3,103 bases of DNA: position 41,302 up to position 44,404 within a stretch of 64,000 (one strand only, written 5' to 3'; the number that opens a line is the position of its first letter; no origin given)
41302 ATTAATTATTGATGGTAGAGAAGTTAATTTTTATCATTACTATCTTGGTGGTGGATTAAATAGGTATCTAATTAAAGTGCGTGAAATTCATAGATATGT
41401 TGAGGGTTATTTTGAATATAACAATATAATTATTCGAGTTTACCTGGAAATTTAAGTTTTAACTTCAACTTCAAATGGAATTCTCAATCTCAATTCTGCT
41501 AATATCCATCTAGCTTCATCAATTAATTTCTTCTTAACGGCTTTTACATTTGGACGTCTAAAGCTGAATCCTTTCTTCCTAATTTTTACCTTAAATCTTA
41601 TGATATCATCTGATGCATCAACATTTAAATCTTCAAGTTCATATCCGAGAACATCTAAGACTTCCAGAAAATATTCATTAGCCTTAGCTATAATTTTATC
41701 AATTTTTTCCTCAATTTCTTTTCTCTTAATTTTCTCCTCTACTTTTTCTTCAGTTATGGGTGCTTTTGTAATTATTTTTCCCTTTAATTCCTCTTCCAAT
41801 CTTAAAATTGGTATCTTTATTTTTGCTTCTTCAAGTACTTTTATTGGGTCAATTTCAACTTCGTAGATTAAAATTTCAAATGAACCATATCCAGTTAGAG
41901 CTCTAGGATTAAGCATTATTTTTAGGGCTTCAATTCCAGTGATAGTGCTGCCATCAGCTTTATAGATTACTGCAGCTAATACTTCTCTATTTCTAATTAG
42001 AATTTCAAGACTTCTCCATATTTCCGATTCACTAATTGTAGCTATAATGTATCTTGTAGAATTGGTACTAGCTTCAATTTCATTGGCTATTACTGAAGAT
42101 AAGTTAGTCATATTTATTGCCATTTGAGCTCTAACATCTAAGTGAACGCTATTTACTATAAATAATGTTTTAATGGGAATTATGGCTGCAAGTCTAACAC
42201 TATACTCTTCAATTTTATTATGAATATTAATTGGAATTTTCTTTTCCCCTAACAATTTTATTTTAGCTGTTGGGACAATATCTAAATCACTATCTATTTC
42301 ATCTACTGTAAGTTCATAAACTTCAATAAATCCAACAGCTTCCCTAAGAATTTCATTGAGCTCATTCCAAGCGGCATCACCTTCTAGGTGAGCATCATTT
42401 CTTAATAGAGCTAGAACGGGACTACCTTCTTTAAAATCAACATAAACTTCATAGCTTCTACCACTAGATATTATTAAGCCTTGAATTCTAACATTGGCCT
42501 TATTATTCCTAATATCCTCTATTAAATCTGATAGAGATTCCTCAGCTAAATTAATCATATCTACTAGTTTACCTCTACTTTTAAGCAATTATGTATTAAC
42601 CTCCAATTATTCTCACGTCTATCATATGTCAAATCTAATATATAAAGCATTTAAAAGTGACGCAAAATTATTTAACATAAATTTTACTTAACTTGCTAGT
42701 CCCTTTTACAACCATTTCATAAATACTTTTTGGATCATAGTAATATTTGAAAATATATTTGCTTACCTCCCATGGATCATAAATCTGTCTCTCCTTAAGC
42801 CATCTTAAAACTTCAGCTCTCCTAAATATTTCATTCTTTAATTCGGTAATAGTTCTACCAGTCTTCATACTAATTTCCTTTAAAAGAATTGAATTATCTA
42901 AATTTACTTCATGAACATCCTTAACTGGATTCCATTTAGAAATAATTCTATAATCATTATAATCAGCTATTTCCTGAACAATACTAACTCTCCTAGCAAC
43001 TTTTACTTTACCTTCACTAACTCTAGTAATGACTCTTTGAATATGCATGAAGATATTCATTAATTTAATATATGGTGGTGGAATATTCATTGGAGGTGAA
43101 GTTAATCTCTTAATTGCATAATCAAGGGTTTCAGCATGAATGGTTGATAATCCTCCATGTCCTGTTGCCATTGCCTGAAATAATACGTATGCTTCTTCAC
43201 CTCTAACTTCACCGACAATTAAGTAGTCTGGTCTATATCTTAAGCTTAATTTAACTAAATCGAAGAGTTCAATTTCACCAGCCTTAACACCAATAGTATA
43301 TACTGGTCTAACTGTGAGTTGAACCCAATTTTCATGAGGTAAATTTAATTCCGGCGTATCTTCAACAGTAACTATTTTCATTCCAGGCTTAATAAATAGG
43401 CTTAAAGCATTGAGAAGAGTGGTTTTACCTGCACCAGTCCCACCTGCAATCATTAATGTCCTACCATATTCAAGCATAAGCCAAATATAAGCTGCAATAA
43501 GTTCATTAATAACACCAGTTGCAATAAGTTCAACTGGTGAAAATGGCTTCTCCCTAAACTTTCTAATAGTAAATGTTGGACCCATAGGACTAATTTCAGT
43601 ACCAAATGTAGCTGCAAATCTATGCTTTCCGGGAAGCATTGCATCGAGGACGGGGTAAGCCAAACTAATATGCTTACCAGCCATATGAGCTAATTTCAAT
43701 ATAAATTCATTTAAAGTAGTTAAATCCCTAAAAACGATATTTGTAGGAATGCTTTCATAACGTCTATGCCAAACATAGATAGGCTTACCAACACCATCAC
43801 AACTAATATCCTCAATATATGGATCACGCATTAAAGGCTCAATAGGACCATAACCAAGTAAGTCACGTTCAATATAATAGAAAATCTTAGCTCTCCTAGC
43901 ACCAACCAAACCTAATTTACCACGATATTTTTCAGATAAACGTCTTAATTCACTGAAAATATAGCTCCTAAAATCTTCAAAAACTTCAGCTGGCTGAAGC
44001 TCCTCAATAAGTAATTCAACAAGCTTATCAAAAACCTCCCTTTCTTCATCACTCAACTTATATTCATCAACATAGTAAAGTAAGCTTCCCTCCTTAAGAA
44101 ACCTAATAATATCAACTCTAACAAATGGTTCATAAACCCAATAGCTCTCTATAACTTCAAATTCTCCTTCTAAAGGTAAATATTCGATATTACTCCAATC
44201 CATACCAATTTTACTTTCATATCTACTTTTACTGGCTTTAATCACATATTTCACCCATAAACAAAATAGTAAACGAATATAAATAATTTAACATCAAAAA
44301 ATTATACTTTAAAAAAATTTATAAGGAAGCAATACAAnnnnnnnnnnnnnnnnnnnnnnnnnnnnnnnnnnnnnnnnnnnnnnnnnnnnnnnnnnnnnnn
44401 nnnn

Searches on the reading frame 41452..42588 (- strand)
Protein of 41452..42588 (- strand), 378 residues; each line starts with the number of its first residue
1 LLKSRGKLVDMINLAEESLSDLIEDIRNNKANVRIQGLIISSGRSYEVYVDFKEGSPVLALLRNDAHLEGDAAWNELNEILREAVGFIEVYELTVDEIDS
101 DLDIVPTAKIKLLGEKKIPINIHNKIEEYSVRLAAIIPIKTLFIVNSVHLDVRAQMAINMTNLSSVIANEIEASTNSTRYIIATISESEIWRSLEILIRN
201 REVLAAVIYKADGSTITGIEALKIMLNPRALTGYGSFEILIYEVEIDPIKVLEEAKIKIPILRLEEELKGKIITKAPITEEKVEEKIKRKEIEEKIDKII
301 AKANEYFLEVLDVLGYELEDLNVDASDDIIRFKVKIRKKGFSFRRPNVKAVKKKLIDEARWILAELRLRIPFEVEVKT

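Call 7: search_protein_families(library=pfam, proteins=[window:41452-42588:-], max_evalue=0.01)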
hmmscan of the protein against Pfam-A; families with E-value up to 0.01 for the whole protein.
window:41452-42588:- (378 aa): 1 family
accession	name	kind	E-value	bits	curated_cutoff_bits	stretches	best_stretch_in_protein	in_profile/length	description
PF10144.15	SMP_2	-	0.006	16.7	28.9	0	146-220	29-103/159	Bacterial virulence factor haemolysin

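Call 41: search_protein_families(library=ncbifam, proteins=[window:41452-42588:-], max_evalue=0.01)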
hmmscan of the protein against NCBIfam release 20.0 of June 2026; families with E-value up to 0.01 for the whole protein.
window:41452-42588:- (378 aa): 0 families

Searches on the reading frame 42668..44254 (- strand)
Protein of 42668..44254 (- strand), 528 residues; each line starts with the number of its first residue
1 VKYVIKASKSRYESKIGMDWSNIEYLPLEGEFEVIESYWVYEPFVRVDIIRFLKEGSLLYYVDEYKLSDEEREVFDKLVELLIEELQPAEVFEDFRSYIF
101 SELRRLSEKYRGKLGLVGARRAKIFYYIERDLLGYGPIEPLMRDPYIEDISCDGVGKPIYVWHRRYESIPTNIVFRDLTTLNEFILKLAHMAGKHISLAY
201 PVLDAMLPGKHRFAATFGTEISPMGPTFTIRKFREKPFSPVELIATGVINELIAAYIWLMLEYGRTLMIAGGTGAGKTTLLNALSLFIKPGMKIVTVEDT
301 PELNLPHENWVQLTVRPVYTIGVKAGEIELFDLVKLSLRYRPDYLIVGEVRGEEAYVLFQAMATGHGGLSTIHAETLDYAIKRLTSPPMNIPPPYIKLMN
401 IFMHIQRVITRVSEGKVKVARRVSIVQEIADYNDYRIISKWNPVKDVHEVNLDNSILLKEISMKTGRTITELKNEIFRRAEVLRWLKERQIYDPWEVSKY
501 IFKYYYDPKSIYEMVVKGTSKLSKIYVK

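Call 7: search_protein_families(library=pfam, proteins=[window:42668-44254:-], max_evalue=0.01)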
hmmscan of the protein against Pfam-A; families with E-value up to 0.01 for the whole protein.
window:42668-44254:- (528 aa): 4 families
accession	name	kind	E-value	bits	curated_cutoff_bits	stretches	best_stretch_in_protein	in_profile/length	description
PF00437.27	T2SSE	-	3.6e-33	115.2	24.9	1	135-386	5-257/370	Type II/IV secretion system protein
PF00005.33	ABC_tran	-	3.1e-05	25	25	1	259-299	6-46/137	ABC transporter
PF23989.1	PilB3_C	-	7.4e-05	23.3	27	1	453-512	8-67/83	PilB3-like, C-terminal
PF13555.12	AAA_29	-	0.0036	17.5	27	1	264-291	23-49/61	P-loop containing region of AAA domain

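Call 41: search_protein_families(library=ncbifam, proteins=[window:42668-44254:-], max_evalue=0.01)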
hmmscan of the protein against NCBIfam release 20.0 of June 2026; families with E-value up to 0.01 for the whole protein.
window:42668-44254:- (528 aa): 32 families (the best 25 are shown)
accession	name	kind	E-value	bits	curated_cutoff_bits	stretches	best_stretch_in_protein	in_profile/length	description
NF058587.1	archaellum_moto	equivalog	5.6e-109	365.3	550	1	29-505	45-518/527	archaellum flagellar ATPase motor FlaI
NF053672.1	bindosome_BasE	exception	2.3e-76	257.6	1000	1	33-506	39-509/512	bindosome assembly system ATPase subunit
TIGR03819.1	heli_sec_ATPase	hypoth_equivalog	6.8e-50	170.2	373.15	1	123-379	40-292/340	TadA family conjugal transfer-associated ATPase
TIGR02788.1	VirB11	equivalog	7.8e-35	120.4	249.95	1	155-385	12-263/308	P-type DNA transfer ATPase VirB11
TIGR02782.1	TrbB_P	equivalog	7.9e-35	120.6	304.55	1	181-434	54-298/303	P-type conjugative transfer ATPase TrbB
NF010469.0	PRK13894.1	subfamily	3.4e-30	105.5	508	1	138-438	27-316/320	conjugal transfer ATPase TrbB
NF010407.0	PRK13833.1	subfamily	7.9e-25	87.9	499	1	185-385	66-260/323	conjugal transfer protein TrbB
NF010475.0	PRK13900.1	equivalog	1.8e-24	86.4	389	1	254-397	150-296/333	type IV secretion system ATPase VirB11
NF010425.0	PRK13851.1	equivalog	1.3e-18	67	461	1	264-385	162-281/344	type IV secretion system protein VirB11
NF041000.1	ATPase_ComGA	equivalog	4.1e-18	65.3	300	1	267-408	131-264/267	competence type IV pilus ATPase ComGA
TIGR02538.1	type_IV_pilB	equivalog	1.2e-13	50.6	675.65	1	267-414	319-457/564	type IV-A pilus assembly ATPase PilB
TIGR02533.1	type_II_gspE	equivalog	4.4e-13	48.7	630.25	1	240-396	219-366/486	type II secretion system ATPase GspE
TIGR02525.1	plasmid_TraJ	equivalog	1.3e-11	44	368.3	1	268-391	153-277/372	plasmid transfer ATPase TraJ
NF053534.1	T4PilAsmATPsTfpB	equivalog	3e-11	42.4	850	1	263-411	335-474/584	type IV pilus assembly ATPase TfpB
TIGR01420.1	pilT_fam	subfamily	6.8e-10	38.7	319.1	1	267-385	125-240/343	PilT/PilU family type 4a pilus ATPase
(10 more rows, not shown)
